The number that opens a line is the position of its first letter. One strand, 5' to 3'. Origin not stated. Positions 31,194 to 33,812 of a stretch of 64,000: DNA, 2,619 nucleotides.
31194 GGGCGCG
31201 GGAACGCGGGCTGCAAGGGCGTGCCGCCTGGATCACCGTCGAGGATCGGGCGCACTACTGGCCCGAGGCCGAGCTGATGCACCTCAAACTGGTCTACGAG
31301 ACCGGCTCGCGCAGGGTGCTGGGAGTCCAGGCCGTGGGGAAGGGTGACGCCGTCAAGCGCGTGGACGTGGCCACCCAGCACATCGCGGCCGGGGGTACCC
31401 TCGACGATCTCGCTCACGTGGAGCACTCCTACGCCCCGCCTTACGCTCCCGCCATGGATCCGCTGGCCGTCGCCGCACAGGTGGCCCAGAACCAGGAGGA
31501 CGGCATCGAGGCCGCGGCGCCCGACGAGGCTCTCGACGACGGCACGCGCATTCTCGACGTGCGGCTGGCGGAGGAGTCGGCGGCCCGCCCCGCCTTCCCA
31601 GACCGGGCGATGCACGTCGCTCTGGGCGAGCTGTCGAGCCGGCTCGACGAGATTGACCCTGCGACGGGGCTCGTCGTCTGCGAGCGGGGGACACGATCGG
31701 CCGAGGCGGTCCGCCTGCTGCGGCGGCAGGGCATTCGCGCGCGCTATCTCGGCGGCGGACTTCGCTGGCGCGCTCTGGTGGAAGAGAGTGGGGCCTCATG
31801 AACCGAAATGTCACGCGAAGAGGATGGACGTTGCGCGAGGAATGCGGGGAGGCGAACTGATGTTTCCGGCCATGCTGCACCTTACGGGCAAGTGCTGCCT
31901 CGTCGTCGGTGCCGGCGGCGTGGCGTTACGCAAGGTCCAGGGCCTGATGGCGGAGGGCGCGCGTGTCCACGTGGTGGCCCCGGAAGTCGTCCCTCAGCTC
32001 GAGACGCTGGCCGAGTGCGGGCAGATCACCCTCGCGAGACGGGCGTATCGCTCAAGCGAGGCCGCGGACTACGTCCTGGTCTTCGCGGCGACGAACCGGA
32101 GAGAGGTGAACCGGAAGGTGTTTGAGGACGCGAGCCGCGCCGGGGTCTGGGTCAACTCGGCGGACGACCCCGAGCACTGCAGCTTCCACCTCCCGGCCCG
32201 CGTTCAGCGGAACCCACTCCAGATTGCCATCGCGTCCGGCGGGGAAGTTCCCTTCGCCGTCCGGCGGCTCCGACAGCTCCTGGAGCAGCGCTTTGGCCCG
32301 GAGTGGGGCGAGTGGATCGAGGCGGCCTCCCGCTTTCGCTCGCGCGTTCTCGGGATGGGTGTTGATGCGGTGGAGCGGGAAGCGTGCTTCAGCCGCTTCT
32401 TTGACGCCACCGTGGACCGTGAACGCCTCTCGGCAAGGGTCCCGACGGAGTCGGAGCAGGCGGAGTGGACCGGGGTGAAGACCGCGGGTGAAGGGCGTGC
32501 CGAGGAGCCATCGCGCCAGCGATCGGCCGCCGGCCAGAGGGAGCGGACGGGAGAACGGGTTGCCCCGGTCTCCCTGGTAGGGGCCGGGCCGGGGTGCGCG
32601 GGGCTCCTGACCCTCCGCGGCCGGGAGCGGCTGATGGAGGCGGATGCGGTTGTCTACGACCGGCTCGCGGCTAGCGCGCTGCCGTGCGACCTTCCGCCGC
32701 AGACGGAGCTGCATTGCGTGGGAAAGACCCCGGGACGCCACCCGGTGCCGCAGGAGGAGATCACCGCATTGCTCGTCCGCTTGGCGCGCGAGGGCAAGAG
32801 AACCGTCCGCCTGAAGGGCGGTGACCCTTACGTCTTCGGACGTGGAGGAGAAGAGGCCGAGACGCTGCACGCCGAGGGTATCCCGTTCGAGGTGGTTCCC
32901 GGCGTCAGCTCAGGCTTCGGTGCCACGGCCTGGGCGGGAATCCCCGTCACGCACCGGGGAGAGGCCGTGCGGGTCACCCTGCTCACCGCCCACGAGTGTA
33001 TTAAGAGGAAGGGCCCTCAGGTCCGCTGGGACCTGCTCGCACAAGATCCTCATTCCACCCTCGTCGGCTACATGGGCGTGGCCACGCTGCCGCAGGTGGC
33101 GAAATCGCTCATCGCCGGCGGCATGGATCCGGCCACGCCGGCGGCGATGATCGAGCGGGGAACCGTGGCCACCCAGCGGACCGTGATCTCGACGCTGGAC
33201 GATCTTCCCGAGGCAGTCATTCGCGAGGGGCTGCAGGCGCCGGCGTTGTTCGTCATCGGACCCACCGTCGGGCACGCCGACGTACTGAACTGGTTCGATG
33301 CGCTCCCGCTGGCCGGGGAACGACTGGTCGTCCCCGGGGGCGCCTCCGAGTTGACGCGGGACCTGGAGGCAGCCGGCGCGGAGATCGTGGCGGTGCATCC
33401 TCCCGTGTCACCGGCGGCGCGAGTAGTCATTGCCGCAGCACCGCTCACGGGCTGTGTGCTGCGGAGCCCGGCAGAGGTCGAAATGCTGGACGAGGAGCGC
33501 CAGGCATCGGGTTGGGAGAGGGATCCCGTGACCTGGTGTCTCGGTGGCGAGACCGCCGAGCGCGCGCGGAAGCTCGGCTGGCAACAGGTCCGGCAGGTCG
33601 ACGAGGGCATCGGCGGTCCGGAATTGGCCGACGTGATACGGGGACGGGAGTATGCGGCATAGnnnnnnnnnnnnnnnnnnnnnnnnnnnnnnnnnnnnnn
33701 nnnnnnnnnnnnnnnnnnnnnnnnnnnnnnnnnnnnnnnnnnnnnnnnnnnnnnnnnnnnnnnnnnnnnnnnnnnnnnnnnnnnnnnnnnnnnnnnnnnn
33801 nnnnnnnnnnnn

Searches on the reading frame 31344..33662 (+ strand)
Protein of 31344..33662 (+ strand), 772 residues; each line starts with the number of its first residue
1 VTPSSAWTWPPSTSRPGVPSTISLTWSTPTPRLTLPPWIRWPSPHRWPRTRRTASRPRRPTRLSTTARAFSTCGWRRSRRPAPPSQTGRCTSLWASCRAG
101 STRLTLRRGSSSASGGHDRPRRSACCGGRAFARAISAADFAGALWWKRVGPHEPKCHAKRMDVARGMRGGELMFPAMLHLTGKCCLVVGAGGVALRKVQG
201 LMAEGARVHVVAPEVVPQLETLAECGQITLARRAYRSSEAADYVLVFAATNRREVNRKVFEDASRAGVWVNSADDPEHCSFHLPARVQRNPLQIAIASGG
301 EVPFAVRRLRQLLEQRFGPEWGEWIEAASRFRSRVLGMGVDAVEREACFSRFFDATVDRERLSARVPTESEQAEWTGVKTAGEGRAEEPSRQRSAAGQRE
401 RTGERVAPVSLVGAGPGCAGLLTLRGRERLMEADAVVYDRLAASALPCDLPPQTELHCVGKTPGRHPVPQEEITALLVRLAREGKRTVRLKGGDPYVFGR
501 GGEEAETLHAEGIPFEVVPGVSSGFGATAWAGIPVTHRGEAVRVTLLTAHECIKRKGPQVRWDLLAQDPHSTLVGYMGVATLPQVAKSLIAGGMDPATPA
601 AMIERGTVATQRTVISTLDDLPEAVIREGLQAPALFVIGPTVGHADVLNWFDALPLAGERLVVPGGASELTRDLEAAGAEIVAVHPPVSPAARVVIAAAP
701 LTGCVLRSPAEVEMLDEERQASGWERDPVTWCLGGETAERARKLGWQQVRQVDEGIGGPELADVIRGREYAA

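Call 52: search_protein_families(library=ncbifam, proteins=[window:31344-33662:+], max_evalue=1e-10)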
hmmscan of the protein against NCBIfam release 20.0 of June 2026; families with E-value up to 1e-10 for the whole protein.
window:31344-33662:+ (772 aa): 9 families
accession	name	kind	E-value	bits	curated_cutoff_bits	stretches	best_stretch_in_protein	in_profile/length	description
NF007922.1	PRK10637.1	equivalog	4.2e-126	421.5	400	1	173-642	1-449/450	siroheme synthase CysG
NF004790.0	PRK06136.1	subfamily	4.8e-79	265.5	198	1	407-651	4-246/250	uroporphyrinogen-III C-methyltransferase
TIGR01469.1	cobA_cysG_Cterm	equivalog_domain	6.1e-78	261.9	185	1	409-642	3-234/238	uroporphyrinogen-III C-methyltransferase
NF005524.0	PRK07168.1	equivalog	2.1e-56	191.5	603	1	409-683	5-279/474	uroporphyrin-III C-methyltransferase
TIGR01470.1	cysG_Nterm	subfamily_domain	8.5e-44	149.7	62.3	1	174-369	1-195/205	siroheme synthase, N-terminal domain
TIGR01465.1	cobM_cbiF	equivalog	1.3e-32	113.1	259.65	1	409-644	1-229/247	precorrin-4 C(11)-methyltransferase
NF005222.0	PRK06718.1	equivalog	1.9e-28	99.5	204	1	173-351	2-179/203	NAD(P)-binding protein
NF012017.0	PRK15473.1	equivalog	3e-28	98.8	408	1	408-644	9-238/257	cobalt-precorrin-4 methyltransferase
NF005223.0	PRK06719.1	equivalog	9e-21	74.2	223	1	173-314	4-141/157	precorrin-2 dehydrogenase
